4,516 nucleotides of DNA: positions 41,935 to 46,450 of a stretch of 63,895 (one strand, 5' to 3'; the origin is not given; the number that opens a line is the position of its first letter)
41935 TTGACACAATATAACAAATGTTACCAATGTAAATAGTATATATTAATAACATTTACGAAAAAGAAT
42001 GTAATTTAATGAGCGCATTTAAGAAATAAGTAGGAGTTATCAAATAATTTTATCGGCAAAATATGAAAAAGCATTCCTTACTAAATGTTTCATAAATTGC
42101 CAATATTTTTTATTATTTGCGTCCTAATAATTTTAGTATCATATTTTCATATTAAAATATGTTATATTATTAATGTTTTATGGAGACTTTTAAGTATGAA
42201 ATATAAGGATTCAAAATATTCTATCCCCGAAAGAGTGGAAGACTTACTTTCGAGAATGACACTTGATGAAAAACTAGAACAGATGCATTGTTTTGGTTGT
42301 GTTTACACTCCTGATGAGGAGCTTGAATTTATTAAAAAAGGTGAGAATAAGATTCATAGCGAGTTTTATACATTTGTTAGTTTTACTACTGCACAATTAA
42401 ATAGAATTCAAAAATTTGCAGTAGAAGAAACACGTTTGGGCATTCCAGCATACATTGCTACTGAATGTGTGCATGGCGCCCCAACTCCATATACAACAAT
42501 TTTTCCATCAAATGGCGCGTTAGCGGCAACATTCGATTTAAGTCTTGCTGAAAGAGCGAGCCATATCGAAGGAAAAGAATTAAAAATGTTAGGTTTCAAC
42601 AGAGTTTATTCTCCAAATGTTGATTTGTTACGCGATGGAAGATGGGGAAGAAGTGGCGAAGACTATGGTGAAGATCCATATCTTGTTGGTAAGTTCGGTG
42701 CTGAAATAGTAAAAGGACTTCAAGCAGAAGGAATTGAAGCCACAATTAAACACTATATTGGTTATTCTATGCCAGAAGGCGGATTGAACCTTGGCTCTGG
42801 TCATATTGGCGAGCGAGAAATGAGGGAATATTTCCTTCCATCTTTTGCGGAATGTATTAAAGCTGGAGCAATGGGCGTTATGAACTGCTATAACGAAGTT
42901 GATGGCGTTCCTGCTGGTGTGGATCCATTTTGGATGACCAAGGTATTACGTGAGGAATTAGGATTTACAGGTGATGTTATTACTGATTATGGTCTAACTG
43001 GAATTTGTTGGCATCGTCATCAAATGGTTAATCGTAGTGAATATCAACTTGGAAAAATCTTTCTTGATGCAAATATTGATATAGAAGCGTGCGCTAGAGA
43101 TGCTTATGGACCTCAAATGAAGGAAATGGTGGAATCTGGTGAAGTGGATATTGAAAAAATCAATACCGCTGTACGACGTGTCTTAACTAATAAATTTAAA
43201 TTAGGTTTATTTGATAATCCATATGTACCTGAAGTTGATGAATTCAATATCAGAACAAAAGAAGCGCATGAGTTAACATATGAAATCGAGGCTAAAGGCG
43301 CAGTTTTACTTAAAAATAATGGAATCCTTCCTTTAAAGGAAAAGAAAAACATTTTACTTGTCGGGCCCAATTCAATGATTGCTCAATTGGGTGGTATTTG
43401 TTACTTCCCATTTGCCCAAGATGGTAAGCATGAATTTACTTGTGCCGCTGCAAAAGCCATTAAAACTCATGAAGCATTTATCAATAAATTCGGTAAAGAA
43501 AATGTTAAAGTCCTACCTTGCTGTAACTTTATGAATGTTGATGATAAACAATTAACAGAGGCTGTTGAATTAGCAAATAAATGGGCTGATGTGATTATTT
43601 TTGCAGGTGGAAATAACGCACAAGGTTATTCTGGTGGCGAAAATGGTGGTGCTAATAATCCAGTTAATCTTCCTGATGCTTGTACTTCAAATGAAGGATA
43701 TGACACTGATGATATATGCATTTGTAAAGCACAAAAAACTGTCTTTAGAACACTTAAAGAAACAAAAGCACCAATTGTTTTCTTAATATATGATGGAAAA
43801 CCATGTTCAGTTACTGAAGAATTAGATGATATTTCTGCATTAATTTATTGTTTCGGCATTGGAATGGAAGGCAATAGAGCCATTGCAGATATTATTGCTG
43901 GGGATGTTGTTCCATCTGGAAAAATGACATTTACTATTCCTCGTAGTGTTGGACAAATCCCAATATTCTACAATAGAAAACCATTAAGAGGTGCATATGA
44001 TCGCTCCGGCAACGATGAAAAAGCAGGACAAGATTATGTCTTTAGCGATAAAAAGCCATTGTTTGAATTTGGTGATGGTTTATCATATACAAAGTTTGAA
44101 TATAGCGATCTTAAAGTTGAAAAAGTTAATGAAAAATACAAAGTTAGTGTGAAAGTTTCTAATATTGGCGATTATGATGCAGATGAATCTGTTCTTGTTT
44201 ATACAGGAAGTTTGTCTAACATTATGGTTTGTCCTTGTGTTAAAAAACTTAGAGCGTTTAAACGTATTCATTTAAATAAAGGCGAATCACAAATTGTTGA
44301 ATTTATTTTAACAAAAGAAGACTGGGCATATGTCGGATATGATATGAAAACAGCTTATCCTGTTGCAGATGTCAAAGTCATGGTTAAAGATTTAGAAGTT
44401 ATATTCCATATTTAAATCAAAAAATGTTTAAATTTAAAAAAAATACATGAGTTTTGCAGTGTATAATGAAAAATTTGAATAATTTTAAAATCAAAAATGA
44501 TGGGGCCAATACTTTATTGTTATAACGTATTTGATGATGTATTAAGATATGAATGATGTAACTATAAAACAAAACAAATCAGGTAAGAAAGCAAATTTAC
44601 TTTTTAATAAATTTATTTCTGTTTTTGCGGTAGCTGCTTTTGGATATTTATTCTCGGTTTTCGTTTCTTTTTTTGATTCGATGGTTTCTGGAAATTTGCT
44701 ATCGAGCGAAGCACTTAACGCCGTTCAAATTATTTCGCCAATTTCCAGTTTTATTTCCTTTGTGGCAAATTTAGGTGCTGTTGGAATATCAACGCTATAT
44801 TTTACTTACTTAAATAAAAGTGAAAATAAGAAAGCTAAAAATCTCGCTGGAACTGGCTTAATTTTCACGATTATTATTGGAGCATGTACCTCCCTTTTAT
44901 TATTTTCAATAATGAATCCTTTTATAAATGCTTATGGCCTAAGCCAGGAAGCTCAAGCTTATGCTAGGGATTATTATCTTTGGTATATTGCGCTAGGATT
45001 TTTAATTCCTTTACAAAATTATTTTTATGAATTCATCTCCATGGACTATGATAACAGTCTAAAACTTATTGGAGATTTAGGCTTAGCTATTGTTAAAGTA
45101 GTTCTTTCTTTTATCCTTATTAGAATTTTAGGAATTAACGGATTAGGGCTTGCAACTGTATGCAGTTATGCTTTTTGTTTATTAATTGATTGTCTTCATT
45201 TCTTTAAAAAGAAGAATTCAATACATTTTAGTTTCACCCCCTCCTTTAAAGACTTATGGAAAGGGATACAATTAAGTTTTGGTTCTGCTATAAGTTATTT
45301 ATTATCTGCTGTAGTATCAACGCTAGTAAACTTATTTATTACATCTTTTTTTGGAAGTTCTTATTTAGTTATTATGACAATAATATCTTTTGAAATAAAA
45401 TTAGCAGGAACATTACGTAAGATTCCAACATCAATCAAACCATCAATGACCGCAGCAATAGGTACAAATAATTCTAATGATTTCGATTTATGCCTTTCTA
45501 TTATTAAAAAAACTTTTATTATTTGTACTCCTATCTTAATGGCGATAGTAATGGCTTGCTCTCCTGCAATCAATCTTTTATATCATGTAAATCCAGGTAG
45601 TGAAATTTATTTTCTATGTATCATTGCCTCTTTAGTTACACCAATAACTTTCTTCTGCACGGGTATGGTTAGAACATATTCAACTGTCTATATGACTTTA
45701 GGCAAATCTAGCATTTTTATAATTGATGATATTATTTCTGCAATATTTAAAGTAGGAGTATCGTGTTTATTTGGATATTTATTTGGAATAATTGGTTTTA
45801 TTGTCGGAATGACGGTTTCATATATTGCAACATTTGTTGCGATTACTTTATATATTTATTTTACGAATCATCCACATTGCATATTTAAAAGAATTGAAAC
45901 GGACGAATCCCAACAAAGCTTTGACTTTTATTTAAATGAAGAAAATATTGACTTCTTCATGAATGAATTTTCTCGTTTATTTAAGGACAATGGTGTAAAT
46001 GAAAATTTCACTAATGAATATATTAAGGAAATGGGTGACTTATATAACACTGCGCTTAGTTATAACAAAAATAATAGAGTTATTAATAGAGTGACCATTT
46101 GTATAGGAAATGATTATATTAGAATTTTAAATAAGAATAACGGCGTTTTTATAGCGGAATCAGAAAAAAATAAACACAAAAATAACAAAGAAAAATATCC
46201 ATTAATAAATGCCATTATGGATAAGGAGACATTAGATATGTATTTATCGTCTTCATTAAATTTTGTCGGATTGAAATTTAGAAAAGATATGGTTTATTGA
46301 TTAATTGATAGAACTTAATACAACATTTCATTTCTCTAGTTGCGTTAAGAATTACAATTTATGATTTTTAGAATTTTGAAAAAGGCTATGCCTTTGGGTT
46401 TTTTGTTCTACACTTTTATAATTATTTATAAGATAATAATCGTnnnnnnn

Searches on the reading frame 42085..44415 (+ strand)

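Call 56: search_protein_families(library=pfam, proteins=[window:42085-44415:+], max_evalue=0.001)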
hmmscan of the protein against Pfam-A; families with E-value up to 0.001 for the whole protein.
window:42085-44415:+ (776 aa): 3 families
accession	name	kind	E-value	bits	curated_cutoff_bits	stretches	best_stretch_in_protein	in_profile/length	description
PF00933.27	Glyco_hydro_3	-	1.6e-55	189.3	27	1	60-368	2-315/316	Glycosyl hydrolase family 3 N terminal domain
PF01915.27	Glyco_hydro_3_C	-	1.2e-32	114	31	1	407-668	2-200/200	Glycosyl hydrolase family 3 C-terminal domain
PF14310.12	Fn3-like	-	2.9e-08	34.2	25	1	703-768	3-68/71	Fibronectin type III-like domain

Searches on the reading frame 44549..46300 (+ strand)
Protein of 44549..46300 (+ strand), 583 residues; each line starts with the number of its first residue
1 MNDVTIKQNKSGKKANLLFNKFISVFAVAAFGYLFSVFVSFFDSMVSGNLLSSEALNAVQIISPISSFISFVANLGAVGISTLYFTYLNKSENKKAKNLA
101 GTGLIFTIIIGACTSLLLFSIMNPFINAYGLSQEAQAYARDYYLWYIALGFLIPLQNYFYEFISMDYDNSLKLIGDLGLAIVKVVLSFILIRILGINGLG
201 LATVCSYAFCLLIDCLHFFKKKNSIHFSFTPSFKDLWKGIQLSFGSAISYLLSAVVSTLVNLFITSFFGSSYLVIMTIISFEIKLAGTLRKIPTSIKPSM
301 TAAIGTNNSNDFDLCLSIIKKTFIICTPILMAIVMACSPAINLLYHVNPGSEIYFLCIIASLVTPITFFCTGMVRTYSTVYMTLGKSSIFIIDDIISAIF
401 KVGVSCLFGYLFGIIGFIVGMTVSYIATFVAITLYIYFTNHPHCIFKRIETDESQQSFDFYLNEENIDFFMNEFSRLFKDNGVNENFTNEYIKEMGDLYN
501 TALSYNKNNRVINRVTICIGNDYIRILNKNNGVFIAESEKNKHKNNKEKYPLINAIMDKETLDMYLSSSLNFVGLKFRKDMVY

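Call 3: search_protein_families(library=pfam, proteins=[window:44549-46300:+], max_evalue=0.1)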
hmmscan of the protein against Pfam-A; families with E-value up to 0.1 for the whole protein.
window:44549-46300:+ (583 aa): 2 families
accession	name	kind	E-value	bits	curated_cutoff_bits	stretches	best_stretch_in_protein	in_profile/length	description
PF01554.23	MatE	-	2.6e-11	43.9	24.9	1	30-162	3-134/161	MatE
PF20777.4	KH_SLS1_2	-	0.023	15.5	27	0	472-509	5-36/63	SLS1 protein second KH domain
